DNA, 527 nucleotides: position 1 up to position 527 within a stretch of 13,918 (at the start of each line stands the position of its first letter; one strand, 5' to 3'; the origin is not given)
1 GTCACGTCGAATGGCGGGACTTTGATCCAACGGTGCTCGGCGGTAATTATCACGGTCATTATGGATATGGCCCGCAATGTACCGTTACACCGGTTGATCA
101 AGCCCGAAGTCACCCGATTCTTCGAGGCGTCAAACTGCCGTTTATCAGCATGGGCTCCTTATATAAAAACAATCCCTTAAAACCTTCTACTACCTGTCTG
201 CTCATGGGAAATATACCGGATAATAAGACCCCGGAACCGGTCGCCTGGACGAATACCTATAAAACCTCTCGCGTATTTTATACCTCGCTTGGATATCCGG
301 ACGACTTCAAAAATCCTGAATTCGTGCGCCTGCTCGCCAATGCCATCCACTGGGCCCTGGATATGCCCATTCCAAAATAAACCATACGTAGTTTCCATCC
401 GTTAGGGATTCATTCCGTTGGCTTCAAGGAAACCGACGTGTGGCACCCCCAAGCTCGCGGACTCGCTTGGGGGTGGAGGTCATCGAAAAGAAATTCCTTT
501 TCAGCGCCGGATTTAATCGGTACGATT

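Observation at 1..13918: Locus organisation matches the oxidative '3-keto-glycoside' route of glycoside breakdown, but with non-canonical accessory enzymes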

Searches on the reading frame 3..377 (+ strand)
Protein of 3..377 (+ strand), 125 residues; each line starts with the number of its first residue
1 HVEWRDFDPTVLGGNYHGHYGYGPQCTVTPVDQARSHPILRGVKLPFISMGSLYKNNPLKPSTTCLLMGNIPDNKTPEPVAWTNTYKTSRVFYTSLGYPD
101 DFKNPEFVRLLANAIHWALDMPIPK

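Call 6: search_protein_families(library=pfam, proteins=[window:3-377:+], max_evalue=0.01)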
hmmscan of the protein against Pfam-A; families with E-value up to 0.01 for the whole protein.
window:3-377:+ (125 aa): 1 family
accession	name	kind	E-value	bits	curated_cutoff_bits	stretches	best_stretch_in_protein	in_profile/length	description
PF06283.17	ThuA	-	1.2e-13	52.2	33.4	1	7-118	97-209/209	Trehalose utilisation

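Call 8: search_protein_families(library=ncbifam, proteins=[window:3-377:+], max_evalue=0.01)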
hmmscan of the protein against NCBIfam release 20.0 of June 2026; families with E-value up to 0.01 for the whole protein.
window:3-377:+ (125 aa): 0 families
